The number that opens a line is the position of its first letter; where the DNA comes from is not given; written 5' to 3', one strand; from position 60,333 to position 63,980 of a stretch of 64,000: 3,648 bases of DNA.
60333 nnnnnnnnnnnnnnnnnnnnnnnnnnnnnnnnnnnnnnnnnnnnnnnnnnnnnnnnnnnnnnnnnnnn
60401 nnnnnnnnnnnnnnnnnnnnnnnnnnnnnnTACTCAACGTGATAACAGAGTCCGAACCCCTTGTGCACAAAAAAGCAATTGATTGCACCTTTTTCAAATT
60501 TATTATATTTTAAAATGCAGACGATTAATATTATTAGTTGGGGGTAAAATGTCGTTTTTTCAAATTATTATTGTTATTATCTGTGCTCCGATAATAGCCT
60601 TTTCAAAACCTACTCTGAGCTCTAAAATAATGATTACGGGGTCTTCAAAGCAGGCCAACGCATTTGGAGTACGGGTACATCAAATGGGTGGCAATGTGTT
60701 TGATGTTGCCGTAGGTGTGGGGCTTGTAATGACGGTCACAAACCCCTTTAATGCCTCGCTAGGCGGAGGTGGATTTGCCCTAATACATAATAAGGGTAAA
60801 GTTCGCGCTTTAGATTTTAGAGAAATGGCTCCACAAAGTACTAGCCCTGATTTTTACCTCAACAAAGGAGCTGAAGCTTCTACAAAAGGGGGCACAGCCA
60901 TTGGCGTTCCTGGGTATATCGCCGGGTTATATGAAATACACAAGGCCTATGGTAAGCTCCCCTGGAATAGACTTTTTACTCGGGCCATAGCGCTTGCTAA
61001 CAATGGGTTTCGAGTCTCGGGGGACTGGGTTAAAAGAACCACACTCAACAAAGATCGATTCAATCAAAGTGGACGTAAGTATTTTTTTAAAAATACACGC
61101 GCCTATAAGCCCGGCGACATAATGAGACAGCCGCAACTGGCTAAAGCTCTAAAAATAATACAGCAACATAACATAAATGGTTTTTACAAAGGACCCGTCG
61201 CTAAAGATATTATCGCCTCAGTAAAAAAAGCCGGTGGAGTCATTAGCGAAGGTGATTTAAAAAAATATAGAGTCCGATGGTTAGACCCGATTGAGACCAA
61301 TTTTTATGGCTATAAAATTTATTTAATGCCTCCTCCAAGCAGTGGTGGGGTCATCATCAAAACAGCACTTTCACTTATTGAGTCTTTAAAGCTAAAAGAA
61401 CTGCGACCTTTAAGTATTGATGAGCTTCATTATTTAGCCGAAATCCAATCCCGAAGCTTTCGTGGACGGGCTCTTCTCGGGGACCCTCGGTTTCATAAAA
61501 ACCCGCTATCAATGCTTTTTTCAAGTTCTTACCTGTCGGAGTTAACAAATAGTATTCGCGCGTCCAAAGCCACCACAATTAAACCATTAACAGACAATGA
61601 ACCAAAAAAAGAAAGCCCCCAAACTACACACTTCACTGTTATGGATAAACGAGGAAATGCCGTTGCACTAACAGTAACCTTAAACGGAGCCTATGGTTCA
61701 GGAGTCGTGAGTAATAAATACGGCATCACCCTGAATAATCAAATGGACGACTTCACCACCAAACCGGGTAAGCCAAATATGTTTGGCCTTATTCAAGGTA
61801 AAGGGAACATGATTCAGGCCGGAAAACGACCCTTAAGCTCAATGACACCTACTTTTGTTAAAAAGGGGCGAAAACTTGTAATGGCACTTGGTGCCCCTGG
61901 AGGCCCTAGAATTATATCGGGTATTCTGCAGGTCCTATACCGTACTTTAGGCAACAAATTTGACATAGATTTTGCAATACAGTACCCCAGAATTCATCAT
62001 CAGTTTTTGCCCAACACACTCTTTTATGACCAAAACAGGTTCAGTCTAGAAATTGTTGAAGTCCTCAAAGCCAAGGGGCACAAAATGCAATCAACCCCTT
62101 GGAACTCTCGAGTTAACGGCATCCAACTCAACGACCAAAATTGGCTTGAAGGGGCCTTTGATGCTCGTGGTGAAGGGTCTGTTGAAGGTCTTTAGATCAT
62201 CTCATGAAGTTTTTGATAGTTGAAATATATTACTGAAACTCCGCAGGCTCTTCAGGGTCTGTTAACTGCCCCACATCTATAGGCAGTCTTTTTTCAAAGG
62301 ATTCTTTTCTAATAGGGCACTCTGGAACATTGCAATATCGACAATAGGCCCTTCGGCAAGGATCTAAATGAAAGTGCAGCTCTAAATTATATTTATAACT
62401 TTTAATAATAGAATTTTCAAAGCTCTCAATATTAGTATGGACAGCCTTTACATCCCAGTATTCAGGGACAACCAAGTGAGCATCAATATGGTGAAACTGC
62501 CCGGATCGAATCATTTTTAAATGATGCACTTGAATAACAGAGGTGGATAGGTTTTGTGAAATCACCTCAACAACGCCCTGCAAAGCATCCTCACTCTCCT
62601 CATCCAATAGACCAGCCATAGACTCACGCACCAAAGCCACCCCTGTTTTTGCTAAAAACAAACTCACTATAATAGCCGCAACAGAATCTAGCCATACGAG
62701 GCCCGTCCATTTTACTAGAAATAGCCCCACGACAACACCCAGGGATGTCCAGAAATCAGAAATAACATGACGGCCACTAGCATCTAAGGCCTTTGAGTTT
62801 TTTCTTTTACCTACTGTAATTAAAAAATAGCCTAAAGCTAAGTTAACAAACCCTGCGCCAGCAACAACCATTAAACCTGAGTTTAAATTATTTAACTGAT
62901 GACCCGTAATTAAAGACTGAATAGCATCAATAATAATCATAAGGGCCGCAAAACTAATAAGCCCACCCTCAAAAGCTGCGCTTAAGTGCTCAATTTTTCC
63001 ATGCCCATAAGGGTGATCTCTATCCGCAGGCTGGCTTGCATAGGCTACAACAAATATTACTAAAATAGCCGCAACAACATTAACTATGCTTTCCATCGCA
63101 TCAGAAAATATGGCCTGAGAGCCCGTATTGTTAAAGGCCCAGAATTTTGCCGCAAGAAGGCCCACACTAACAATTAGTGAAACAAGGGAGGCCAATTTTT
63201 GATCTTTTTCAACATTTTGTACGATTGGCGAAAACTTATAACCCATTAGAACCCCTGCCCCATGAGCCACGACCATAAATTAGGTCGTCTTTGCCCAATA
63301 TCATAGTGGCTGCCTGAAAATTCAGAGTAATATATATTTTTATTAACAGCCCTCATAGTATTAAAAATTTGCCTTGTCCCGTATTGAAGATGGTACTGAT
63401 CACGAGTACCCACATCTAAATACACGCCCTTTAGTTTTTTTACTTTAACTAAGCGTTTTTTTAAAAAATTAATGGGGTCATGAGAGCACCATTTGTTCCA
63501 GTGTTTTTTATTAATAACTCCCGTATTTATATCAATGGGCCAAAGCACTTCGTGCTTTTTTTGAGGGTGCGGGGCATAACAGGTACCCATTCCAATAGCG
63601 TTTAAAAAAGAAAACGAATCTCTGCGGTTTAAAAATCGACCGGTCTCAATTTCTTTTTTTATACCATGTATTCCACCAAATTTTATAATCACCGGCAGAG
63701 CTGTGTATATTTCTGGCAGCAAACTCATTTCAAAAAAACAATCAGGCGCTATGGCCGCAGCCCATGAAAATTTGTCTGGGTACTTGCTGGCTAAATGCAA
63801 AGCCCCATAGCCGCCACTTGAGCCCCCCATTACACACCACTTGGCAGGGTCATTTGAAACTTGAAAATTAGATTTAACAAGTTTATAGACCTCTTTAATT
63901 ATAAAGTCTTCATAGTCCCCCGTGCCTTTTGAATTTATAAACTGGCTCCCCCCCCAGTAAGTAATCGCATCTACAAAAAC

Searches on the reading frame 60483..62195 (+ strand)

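Call 38: search_protein_families(library=ncbifam, proteins=[window:60483-62195:+], max_evalue=0.00001)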
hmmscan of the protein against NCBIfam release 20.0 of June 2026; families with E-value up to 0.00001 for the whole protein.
window:60483-62195:+ (570 aa): 2 families
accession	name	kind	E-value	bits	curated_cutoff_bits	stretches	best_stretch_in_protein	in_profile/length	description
TIGR00066.1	g_glut_trans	equivalog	3.6e-134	448.1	357.85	1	50-562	2-518/518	gamma-glutamyltransferase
NF007187.0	PRK09615.1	equivalog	5.5e-116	388.2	990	1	44-562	45-572/581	gamma-glutamyltransferase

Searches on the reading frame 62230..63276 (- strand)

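Call 74: search_protein_families(library=pfam, proteins=[window:62230-63276:-], max_evalue=0.00001)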
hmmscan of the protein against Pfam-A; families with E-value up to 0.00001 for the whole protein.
window:62230-63276:- (348 aa): 2 families
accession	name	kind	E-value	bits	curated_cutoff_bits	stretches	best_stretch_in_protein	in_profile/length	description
PF01545.26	Cation_efflux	-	1.3e-43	149.6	26.6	1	31-224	2-198/198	Cation efflux family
PF16916.11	ZT_dimer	-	1.8e-09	37.9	26.7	1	232-307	6-78/78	Dimerisation domain of Zinc Transporter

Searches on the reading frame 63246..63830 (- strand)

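Call 74: search_protein_families(library=pfam, proteins=[window:63246-63830:-], max_evalue=0.00001)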
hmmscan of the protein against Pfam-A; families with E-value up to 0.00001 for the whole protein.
window:63246-63830:- (194 aa): 1 family
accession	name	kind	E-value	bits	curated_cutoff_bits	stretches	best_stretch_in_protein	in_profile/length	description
PF00756.26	Esterase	-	3e-09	37.5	22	1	1-150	120-201/251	Putative esterase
